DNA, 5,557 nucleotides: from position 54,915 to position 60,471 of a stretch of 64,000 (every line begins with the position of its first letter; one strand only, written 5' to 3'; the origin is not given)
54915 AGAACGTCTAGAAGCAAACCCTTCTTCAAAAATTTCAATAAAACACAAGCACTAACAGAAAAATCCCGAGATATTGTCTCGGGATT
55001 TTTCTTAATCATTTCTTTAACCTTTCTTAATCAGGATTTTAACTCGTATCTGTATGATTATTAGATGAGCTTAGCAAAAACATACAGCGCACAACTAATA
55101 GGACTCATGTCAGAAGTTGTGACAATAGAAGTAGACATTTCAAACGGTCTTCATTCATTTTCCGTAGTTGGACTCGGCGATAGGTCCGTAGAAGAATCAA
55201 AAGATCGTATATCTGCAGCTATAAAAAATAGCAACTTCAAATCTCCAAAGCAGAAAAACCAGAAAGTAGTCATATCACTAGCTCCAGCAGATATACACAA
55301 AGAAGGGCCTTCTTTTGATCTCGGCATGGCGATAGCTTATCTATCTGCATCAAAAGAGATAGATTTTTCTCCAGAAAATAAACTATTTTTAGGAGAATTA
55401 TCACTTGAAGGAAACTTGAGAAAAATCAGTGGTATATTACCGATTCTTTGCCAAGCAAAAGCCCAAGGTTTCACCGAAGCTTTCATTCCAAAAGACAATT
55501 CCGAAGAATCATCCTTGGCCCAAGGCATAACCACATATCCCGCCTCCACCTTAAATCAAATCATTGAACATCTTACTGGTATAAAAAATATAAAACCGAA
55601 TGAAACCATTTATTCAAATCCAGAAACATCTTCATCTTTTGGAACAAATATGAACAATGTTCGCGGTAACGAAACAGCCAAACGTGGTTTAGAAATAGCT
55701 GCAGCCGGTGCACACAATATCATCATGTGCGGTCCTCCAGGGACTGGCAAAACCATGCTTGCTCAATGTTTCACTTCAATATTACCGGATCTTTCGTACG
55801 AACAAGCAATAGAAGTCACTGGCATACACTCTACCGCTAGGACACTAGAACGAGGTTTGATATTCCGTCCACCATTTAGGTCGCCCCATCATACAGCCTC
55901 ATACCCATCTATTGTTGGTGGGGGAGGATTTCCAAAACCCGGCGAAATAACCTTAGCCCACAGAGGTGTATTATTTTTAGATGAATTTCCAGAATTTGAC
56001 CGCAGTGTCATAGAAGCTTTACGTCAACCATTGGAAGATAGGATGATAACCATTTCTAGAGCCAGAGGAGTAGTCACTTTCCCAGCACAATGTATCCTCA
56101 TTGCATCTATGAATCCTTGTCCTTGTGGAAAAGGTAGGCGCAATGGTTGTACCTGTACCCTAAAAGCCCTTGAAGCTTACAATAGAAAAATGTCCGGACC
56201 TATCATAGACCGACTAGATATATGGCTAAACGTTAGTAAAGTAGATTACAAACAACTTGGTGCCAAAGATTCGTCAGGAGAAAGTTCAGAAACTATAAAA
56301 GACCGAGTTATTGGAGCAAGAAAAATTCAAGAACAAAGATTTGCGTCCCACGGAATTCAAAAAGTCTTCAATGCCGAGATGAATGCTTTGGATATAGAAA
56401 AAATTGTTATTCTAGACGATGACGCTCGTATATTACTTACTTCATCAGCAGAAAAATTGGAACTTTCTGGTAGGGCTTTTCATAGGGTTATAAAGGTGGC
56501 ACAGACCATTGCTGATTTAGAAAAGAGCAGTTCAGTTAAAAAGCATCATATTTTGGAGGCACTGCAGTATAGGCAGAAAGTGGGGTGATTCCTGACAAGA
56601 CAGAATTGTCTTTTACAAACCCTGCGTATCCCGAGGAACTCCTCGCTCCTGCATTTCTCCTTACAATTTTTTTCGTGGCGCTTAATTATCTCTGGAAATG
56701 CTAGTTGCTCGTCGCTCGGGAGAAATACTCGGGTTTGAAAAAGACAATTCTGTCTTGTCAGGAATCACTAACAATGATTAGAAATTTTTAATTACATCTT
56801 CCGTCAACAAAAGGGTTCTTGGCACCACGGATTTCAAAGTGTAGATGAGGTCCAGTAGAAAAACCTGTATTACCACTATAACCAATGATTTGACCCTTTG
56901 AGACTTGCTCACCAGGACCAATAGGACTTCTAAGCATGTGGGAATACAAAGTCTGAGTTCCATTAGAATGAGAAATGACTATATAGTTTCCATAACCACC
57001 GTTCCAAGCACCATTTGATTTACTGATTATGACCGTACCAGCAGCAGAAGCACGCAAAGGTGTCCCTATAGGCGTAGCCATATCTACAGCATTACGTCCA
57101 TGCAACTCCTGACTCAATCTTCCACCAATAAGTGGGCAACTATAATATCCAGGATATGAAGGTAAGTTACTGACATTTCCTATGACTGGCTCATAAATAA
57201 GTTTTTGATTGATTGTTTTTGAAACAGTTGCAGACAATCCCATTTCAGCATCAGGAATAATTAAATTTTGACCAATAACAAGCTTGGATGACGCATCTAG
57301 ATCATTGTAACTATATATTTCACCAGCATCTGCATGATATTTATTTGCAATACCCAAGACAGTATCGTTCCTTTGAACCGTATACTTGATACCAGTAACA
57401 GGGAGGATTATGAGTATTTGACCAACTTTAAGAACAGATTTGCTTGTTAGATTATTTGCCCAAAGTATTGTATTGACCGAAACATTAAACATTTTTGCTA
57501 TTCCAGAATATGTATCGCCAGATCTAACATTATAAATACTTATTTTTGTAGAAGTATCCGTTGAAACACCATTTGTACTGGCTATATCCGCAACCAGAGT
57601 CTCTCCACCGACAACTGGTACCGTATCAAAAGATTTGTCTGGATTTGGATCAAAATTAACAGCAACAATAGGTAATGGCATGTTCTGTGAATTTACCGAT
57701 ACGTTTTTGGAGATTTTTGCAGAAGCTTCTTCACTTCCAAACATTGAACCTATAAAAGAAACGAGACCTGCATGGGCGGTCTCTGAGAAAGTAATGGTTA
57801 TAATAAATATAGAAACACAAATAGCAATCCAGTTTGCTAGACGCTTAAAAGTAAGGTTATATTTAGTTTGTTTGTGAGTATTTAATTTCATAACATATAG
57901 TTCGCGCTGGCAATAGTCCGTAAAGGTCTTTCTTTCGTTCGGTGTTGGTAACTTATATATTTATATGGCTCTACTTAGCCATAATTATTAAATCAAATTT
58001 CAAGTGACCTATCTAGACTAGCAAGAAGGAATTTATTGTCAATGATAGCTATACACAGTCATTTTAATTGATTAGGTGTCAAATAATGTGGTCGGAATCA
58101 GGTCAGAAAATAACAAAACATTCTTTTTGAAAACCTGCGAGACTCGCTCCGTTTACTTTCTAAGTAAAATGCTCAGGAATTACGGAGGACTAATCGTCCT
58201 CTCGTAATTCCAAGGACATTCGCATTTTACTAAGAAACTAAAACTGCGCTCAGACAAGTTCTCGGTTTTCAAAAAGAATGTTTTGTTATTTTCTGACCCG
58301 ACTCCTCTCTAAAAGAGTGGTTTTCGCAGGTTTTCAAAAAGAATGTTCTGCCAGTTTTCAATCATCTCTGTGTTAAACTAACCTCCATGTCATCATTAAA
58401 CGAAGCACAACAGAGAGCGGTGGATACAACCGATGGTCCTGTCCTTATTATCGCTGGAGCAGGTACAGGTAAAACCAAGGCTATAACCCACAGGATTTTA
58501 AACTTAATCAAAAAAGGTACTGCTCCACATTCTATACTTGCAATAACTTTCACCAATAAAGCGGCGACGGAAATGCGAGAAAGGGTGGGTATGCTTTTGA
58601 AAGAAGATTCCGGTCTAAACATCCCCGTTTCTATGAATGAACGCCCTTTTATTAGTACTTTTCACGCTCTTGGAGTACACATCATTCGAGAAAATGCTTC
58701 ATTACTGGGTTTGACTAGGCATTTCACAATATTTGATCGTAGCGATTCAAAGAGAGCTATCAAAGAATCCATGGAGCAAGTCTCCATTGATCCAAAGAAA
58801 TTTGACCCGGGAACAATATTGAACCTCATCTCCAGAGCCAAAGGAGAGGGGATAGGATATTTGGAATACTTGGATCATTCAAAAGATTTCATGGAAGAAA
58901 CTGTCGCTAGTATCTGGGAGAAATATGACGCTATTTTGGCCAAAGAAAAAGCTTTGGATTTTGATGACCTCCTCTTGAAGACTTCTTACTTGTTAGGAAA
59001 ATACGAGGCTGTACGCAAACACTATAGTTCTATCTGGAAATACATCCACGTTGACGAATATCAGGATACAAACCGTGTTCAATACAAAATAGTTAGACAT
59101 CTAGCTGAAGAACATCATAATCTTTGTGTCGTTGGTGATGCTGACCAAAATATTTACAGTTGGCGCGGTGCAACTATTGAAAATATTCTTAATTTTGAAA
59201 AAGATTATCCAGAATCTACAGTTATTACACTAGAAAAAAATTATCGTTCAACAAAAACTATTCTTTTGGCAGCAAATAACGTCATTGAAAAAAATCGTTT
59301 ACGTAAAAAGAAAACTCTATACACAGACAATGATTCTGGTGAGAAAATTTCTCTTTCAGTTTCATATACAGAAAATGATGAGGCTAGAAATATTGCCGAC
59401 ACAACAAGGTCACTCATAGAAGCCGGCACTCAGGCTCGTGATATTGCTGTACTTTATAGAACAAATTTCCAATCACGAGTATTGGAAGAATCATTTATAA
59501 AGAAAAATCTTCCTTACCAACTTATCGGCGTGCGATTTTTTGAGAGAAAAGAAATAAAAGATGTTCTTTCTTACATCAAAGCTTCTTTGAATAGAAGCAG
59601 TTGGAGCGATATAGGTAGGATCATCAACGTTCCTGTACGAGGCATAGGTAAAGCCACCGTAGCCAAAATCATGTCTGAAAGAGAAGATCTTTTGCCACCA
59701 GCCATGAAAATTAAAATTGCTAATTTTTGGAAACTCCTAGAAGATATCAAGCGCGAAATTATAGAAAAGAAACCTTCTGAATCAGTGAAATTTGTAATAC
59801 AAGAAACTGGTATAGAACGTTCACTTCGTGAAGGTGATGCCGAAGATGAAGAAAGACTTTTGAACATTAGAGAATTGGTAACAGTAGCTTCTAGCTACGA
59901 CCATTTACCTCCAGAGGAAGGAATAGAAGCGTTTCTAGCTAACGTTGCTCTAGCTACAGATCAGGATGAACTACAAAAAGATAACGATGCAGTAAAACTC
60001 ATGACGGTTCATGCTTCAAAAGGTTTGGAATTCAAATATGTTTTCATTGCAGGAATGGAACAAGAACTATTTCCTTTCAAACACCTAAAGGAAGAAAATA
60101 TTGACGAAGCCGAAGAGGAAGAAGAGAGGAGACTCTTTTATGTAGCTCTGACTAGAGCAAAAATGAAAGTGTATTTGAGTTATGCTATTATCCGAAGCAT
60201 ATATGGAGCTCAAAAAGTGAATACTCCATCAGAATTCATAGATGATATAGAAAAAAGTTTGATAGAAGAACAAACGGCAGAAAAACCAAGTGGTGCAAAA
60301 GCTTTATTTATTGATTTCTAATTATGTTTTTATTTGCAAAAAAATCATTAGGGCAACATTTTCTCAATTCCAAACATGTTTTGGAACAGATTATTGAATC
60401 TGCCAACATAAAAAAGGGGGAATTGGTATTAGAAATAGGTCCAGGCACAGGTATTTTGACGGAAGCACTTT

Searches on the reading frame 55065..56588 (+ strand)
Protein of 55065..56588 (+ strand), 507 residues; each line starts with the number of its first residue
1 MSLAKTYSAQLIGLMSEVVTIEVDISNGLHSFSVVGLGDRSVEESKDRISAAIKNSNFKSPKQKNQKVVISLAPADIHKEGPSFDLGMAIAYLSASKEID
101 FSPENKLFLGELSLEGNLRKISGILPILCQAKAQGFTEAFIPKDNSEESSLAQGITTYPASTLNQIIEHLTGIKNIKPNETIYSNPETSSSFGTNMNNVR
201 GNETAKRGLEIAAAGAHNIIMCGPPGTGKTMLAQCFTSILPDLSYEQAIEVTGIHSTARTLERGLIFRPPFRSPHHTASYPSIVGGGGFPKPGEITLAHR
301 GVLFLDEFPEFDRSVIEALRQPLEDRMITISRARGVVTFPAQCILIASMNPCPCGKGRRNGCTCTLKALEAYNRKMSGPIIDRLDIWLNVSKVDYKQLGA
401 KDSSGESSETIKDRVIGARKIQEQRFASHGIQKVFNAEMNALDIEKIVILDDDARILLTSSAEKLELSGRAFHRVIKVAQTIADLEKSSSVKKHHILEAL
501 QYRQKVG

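Call 9: search_protein_families(library=pfam, proteins=[window:55065-56588:+])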
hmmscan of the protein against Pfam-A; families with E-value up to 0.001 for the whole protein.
window:55065-56588:+ (507 aa): 8 families
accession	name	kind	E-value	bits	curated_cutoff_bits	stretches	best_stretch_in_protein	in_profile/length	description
PF01078.27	Mg_chelatase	-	8.2e-84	280.6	20.3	1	196-397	2-206/207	Magnesium chelatase, subunit ChlI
PF13541.12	ChlI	-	1.1e-39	135.5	27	1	21-145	1-121/121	Subunit ChlI of Mg-chelatase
PF13335.12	Mg_chelatase_C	-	9.6e-29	100.3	26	1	405-503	1-94/94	Magnesium chelatase, subunit ChlI C-terminal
PF00493.29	MCM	-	3.1e-12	46.5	23.3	1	291-389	113-203/224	MCM P-loop domain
PF07728.20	AAA_5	-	9.1e-11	42.4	22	1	218-355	1-126/139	AAA domain (dynein-related subfamily)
PF05362.19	Lon_C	-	3e-09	37.2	21.1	1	17-169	41-201/205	Lon protease (S16) C-terminal proteolytic domain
PF05496.18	RuvB_N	-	0.00011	22.5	27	0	217-237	34-54/159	Holliday junction DNA helicase RuvB P-loop domain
PF00158.32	Sigma54_activat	-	0.00012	22.2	20.2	0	291-329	85-123/168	Sigma-54 interaction domain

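Call 17: search_protein_families(library=ncbifam, proteins=[window:55065-56588:+], max_evalue=0.1)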
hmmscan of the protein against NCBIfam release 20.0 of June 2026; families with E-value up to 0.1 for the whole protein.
window:55065-56588:+ (507 aa): 33 families (the best 25 are shown)
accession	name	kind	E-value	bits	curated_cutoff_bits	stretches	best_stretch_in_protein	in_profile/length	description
TIGR00368.1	TIGR00368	hypoth_equivalog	3.6e-167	556.9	362.4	1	7-503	2-499/499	YifB family Mg chelatase-like AAA ATPase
NF007365.0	PRK09862.1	equivalog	4.2e-117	391.8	530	1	1-503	1-492/506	YifB family Mg chelatase-like AAA ATPase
TIGR02902.1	spore_lonB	equivalog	4.4e-18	65.2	723.3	2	185-331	53-207/531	ATP-dependent protease LonB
TIGR00764.1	lon_rel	equivalog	2.5e-16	59.4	516.6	2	43-170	464-592/608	ATP-dependent protease LonB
TIGR02903.1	spore_lon_C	equivalog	9.5e-12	44.2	678.8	2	196-331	153-297/615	Lon family ATP-dependent protease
TIGR00416.1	sms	equivalog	9.8e-09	34.4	403.05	1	68-166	358-453/454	DNA repair protein RadA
TIGR00763.1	lon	equivalog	1.9e-06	26.7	608.05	1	63-149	683-768/795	endopeptidase La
TIGR02442.1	Cob-chelat-sub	hypoth_equivalog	3.2e-06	25.9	779.45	1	291-351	119-179/641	putative cobaltochelatase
TIGR03922.1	T7SS_EccA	equivalog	5.3e-06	25.3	466.65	1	205-244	302-340/557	type VII secretion AAA-ATPase EccA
TIGR02031.1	BchD-ChlD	equivalog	0.0001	21.2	499.55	1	283-361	75-153/608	magnesium chelatase ATPase subunit D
NF038308.1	RNA_repair_RtcR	equivalog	0.00017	20.6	650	0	291-318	270-297/530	RNA repair transcriptional activator RtcR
NF000868.0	PRK00080.1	equivalog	0.00023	20.2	282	0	204-237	32-72/330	Holliday junction branch migration DNA helicase RuvB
NF040949.1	minchrom_main_MCM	domain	0.00064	18.1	940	1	216-351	324-440/682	minichromosome maintenance protein MCM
TIGR00635.1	ruvB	equivalog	0.00074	18.6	299.05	0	217-237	31-51/305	Holliday junction branch migration DNA helicase RuvB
NF005304.0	PRK06835.1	equivalog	0.0013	17.9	215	1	179-239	145-206/330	ATP-binding protein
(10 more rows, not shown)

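Call 18: find_encoding_contigs(protein=window:55065-56588:+, flank=3000, max_places=6)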
Protein window:55065-56588:+ (507 aa): no gene with exactly this product is on record in the collection.

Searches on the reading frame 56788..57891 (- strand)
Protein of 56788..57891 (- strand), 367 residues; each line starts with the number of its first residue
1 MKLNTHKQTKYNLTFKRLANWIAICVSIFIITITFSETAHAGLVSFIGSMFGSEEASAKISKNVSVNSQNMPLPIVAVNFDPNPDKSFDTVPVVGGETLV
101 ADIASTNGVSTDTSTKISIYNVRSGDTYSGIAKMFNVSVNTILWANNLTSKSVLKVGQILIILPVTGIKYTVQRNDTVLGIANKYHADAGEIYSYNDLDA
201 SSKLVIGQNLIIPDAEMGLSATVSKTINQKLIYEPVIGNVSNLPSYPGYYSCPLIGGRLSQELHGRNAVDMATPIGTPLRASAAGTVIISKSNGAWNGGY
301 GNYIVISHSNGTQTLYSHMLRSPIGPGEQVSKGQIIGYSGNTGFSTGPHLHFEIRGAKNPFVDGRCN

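Call 9: search_protein_families(library=pfam, proteins=[window:56788-57891:-])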
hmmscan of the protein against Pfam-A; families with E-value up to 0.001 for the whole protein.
window:56788-57891:- (367 aa): 4 families
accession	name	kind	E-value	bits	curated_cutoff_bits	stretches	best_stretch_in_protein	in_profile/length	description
PF01551.29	Peptidase_M23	-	2.7e-28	98.4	28.7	1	267-360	4-93/96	Peptidase family M23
PF01476.26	LysM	-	3.8e-22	78.4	20.9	2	120-162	1-42/43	LysM domain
PF23473.1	LysM3_LYK4_5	-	1.5e-13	51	29.3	1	120-161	5-46/48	LYK4/5 LysM3 domain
PF23446.1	LysM1_NFP_LYK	-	7.7e-08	33.5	36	0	127-165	17-55/60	NFP/LYK LysM1 domain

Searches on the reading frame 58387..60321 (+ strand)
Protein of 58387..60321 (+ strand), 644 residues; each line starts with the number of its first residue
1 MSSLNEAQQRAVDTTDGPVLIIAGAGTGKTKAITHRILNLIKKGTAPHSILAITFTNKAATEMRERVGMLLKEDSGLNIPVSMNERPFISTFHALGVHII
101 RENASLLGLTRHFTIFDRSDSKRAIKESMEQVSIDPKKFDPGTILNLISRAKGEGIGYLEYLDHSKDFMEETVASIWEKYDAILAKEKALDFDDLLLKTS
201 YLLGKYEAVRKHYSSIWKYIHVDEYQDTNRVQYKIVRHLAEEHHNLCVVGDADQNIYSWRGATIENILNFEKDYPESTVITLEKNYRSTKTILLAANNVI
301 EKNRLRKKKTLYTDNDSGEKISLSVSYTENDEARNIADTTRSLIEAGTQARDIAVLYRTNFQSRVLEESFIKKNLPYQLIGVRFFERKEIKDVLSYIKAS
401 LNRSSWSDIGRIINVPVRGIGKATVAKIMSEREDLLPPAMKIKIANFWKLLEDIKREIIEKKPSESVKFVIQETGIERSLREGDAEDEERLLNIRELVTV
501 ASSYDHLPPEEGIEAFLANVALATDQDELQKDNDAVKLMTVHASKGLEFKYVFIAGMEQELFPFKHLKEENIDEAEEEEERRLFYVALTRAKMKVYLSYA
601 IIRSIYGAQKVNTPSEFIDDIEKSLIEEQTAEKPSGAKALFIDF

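Call 84: search_protein_families(library=pfam, proteins=[window:58387-60321:+], max_evalue=0.01)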
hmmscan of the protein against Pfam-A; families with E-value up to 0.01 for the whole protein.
window:58387-60321:+ (644 aa): 8 families
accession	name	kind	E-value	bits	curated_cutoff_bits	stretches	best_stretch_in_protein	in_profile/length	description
PF00580.27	UvrD-helicase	-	2.7e-84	283.5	23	1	4-275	1-271/271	UvrD/REP helicase N-terminal domain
PF13361.12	UvrD_C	-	1e-70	239.3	25.6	1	280-600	1-348/350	UvrD-like helicase C-terminal domain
PF13245.12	AAA_19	-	6.6e-25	88.3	25.1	1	8-258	1-132/134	AAA domain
PF13538.12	UvrD_C_2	-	3.7e-12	46.4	27.4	1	538-597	4-51/52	UvrD-like helicase C-terminal domain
PF13604.12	AAA_30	-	5e-08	33.3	27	1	4-69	2-68/191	AAA domain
PF13087.12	AAA_12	-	8.1e-08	32.5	27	0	301-374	58-133/195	AAA domain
PF01443.25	Viral_helicase1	-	3.5e-05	24.1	21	0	535-596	176-225/228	Viral superfamily 1 RNA helicase core domain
PF13086.12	AAA_11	-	0.00032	21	27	1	4-69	2-74/257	AAA domain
